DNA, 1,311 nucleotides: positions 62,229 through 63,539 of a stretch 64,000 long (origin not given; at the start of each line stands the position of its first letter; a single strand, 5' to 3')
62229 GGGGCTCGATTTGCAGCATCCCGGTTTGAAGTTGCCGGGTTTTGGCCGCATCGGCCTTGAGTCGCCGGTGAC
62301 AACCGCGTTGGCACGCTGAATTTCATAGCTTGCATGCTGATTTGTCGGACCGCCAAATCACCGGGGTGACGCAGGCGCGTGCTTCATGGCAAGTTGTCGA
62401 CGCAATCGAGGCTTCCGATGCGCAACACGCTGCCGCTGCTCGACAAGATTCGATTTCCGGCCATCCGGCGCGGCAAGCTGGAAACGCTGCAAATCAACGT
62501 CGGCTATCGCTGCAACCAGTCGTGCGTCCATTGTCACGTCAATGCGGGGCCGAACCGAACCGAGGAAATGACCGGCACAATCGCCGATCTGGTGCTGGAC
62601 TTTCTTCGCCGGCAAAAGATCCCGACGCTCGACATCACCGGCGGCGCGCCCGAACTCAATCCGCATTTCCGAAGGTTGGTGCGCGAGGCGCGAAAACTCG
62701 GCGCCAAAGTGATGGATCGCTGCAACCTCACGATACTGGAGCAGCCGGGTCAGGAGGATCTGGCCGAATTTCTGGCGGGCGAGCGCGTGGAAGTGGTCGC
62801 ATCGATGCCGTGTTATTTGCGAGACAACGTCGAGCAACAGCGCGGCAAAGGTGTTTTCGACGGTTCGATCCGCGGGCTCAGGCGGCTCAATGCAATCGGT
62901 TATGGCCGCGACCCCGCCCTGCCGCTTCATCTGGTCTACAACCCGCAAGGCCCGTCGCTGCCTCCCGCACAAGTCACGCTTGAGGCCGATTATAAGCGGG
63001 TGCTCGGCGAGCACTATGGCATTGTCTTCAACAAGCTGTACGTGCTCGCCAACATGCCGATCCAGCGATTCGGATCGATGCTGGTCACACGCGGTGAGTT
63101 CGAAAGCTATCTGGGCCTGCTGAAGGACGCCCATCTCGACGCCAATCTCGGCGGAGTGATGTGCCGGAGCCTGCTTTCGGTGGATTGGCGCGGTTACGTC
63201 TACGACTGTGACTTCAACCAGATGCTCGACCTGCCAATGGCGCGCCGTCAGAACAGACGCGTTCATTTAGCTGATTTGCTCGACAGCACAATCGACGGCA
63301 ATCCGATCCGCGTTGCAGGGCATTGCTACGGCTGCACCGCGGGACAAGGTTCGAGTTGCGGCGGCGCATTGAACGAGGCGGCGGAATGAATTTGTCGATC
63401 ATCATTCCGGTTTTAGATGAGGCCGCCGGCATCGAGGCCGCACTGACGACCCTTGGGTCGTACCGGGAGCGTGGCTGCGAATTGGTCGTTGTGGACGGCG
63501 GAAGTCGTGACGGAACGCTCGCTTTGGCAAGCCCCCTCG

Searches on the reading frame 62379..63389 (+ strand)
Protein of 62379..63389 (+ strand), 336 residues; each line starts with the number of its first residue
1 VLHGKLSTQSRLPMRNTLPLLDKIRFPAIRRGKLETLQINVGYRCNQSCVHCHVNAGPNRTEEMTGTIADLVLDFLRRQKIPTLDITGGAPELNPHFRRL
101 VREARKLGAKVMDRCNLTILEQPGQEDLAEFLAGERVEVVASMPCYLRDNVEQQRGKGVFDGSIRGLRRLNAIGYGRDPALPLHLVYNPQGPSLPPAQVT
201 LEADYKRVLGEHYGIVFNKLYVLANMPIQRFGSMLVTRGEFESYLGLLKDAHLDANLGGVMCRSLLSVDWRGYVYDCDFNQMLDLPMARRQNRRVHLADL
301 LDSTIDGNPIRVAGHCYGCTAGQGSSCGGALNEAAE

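Call 42: search_protein_families(library=pfam, proteins=[window:62379-63389:+], max_evalue=0.001)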
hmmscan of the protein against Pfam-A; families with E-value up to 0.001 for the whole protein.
window:62379-63389:+ (336 aa): 2 families
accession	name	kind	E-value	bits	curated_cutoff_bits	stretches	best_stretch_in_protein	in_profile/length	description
PF12345.13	DUF3641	-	2.8e-53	180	24.9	1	194-330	1-134/134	Protein of unknown function (DUF3641)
PF04055.27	Radical_SAM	-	5.7e-10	40.1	29.5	1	39-175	1-141/166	Radical SAM superfamily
